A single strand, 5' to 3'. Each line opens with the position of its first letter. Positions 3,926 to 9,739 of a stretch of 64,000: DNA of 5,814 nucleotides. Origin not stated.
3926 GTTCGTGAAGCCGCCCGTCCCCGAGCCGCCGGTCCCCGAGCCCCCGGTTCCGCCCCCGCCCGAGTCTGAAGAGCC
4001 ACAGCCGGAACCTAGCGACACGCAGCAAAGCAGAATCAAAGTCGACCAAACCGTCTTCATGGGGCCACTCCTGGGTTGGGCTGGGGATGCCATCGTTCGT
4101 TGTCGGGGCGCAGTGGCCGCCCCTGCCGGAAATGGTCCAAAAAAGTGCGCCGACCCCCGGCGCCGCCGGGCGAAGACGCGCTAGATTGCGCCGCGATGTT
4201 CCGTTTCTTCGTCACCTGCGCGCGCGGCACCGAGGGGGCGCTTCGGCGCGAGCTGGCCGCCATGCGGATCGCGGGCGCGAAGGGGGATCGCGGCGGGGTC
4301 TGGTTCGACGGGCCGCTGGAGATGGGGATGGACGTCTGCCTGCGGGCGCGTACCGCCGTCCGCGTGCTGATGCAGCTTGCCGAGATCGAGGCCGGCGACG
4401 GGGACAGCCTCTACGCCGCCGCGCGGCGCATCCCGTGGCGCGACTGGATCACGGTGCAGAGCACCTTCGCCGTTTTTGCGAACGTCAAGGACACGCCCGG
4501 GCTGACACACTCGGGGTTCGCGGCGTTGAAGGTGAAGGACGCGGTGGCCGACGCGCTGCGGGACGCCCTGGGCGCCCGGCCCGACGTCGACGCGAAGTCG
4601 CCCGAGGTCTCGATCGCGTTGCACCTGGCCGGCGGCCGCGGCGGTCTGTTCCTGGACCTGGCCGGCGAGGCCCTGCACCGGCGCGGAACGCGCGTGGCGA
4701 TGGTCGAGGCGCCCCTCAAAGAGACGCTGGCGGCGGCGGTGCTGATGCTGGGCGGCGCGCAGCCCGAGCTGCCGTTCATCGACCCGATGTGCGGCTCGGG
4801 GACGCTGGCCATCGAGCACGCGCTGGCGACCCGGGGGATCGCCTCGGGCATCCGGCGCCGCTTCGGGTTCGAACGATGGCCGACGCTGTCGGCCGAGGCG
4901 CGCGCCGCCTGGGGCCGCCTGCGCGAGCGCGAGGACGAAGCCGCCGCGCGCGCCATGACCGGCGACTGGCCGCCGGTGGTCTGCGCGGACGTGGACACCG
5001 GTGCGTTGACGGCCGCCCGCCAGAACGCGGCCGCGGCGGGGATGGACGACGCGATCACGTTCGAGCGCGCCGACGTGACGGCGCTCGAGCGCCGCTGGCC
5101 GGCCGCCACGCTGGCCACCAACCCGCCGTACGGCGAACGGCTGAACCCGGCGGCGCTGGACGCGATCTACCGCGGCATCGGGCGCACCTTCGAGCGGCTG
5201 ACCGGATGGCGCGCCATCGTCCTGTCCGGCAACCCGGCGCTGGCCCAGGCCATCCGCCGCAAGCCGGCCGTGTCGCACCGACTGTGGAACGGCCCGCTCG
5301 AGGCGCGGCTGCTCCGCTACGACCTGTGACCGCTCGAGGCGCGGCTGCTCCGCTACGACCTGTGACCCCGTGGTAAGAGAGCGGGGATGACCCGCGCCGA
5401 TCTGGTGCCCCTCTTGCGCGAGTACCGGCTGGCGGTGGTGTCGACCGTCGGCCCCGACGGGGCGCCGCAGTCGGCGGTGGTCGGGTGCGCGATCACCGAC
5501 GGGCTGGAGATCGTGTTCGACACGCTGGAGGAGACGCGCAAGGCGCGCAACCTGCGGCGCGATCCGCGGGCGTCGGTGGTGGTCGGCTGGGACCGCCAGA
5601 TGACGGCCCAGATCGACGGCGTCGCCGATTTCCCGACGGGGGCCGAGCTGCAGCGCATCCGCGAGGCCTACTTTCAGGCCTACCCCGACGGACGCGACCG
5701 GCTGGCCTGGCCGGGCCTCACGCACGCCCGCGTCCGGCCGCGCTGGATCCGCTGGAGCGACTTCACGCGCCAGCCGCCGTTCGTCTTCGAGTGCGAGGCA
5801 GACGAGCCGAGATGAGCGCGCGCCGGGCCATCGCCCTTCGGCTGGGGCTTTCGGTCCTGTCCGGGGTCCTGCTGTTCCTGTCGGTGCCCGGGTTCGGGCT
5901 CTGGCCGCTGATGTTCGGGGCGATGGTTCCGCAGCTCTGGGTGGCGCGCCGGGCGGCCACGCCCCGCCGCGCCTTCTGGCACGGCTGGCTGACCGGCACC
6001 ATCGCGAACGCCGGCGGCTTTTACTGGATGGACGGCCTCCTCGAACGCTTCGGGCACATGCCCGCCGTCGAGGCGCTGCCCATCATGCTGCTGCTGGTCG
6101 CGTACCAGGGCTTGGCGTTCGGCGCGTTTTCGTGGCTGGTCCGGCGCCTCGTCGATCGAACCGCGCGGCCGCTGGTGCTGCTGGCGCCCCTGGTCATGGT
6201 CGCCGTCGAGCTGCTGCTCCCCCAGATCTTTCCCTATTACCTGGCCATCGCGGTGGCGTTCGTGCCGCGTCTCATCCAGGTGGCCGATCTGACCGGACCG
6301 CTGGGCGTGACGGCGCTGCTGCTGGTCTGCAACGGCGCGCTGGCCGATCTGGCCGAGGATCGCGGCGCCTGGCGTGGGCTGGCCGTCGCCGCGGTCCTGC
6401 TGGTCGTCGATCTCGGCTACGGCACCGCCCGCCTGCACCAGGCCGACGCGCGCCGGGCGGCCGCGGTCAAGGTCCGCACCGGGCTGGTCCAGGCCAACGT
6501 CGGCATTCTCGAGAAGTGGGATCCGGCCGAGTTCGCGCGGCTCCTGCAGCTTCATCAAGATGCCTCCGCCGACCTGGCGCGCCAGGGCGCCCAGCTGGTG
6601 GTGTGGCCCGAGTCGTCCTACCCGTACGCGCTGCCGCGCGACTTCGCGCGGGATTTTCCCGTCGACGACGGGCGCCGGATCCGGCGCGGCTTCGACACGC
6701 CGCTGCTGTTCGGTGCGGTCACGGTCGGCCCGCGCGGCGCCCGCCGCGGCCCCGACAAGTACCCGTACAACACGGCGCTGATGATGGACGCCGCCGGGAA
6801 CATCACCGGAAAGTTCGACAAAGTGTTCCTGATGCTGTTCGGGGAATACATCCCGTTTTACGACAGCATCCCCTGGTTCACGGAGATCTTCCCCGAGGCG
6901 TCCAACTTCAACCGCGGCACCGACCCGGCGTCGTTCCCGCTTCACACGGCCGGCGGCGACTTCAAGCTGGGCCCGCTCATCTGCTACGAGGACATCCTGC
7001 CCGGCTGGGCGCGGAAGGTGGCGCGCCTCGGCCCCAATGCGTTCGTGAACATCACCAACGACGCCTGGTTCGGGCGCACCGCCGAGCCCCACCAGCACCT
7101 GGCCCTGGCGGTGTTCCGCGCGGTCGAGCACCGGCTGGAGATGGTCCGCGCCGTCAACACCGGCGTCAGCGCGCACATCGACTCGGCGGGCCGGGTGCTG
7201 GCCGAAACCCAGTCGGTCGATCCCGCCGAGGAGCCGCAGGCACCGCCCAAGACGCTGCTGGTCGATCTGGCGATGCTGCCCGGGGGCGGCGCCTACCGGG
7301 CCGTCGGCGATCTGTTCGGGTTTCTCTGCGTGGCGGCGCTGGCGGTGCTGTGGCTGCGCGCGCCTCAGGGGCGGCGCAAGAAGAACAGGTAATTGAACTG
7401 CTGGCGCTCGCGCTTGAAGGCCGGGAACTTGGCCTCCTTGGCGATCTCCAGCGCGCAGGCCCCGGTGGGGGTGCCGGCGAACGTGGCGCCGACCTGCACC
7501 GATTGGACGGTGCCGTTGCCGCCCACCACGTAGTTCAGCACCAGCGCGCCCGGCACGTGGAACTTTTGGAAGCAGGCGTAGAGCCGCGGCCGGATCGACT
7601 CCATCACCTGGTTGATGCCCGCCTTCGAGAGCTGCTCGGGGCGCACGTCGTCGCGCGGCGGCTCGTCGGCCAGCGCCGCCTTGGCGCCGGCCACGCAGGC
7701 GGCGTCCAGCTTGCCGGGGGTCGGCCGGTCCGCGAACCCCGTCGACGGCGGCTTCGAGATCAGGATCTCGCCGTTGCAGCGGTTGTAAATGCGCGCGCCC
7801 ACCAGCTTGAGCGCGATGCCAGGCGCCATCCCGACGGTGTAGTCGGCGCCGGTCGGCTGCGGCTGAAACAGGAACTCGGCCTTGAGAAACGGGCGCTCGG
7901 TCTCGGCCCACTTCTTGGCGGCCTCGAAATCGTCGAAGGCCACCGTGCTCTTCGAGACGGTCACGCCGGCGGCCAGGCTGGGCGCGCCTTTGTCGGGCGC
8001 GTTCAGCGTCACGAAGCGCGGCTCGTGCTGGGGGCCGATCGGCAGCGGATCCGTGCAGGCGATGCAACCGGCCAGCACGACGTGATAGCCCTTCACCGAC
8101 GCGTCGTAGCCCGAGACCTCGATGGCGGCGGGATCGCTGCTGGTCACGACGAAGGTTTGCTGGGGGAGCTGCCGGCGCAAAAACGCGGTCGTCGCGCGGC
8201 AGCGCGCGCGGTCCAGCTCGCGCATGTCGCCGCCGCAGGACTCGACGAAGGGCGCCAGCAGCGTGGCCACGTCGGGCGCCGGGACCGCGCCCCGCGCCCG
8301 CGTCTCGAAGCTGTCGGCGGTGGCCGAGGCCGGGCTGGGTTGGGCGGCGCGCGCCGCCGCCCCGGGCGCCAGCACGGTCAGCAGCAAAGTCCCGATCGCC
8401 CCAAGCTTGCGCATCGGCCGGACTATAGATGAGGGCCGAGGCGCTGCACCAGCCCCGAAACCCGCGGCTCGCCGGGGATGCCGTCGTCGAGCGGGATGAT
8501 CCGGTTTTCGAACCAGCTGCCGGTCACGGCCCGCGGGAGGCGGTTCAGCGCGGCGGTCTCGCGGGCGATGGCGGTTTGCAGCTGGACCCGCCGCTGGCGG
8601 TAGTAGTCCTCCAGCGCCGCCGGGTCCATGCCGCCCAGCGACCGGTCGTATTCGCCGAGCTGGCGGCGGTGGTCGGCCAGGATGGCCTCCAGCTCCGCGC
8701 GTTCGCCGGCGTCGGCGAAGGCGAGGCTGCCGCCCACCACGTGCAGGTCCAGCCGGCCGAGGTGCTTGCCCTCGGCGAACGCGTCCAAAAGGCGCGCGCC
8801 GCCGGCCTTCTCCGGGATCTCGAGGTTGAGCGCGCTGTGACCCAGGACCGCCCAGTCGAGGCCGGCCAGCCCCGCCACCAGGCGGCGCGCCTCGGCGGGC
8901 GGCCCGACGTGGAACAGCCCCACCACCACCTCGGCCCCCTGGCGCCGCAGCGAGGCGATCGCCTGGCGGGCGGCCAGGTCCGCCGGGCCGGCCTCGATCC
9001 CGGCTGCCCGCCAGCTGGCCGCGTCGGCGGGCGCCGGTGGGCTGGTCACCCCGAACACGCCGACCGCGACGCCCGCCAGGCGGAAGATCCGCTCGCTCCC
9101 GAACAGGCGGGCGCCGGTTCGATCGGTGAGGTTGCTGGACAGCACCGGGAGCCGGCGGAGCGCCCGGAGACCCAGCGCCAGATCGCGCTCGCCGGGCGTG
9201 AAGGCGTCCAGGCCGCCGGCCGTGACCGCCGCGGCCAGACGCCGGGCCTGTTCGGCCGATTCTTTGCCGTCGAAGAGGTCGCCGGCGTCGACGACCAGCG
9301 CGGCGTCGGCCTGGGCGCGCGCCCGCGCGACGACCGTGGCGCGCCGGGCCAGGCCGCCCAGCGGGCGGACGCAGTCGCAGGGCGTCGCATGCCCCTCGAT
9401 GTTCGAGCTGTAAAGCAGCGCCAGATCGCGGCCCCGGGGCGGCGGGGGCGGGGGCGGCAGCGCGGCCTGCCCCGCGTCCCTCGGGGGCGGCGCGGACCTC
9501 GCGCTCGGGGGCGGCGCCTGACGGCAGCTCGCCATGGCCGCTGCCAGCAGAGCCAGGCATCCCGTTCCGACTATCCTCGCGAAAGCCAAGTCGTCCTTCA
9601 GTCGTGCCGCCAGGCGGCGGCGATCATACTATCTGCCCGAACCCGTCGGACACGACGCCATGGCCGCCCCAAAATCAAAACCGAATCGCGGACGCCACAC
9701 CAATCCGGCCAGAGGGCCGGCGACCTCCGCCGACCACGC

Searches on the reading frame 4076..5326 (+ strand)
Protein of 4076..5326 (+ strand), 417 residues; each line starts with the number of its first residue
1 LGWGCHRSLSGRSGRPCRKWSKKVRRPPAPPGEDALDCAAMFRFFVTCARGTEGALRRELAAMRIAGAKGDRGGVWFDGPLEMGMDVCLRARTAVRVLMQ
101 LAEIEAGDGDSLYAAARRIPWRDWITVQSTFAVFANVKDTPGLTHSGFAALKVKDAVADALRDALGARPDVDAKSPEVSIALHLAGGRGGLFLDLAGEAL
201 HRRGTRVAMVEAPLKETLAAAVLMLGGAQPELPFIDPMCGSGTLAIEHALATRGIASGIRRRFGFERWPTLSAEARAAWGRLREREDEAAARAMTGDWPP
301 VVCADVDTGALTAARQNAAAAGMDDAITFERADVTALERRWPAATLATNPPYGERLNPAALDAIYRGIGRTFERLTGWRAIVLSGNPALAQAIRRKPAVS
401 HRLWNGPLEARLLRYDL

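Call 26: search_protein_families(library=pfam, proteins=[window:4076-5326:+], max_evalue=0.00001)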
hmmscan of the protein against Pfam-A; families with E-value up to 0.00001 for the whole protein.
window:4076-5326:+ (417 aa): 3 families
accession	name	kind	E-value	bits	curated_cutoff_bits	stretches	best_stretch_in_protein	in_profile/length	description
PF01170.24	UPF0020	-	2.5e-42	145.3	22.3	1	203-409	1-192/197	RMKL-like, methyltransferase domain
PF02926.22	THUMP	-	4.9e-16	59.3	20.6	1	110-194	5-84/84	THUMP domain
PF22020.1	RlmL_1st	-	1.8e-12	47.5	27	1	44-98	2-55/55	RlmL ferredoxin-like domain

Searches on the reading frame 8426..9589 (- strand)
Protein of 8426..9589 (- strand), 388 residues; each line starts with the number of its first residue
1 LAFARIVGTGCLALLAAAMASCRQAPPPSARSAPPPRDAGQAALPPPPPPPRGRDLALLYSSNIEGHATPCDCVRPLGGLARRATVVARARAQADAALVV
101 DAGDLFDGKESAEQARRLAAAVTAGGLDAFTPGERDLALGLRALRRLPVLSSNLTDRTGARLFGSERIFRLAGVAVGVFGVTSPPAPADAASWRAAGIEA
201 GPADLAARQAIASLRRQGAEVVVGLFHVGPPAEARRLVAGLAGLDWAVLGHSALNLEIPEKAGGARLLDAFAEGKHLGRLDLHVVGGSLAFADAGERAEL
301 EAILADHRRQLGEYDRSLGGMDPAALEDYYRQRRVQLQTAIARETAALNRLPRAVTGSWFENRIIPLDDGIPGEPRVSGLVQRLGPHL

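Call 26: search_protein_families(library=pfam, proteins=[window:8426-9589:-], max_evalue=0.00001)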
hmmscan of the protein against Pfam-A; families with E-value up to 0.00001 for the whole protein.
window:8426-9589:- (388 aa): 0 families

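Call 43: search_protein_families(library=ncbifam, proteins=[window:8426-9589:-], max_evalue=0.00001)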
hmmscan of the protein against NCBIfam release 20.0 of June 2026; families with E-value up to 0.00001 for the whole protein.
window:8426-9589:- (388 aa): 5 families
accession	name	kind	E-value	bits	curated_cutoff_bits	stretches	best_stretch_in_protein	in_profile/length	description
NF041198.1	UshA_like_PCGU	equivalog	1.6e-30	106.2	275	1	54-383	22-373/519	UshA-like (seleno)protein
TIGR04486.1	thiosulf_SoxB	equivalog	1.2e-14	53.5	550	1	76-289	113-335/556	thiosulfohydrolase SoxB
NF006934.0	PRK09419.1-1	subfamily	3.7e-10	38.1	1646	1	77-284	77-299/1174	multifunctional 2',3'-cyclic-nucleotide 2'-phosphodiesterase/3'-nucleotidase/5'-nucleotidase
NF049981.1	UshA_like_Sel_2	equivalog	8.1e-08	32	140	1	56-136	1-90/262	UshA-like (seleno)protein family 2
NF040549.1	Nt5e_LPXTG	exception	2.4e-06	26.1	1050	1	79-184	119-234/731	cell surface ecto-5'-nucleotidase Nt5e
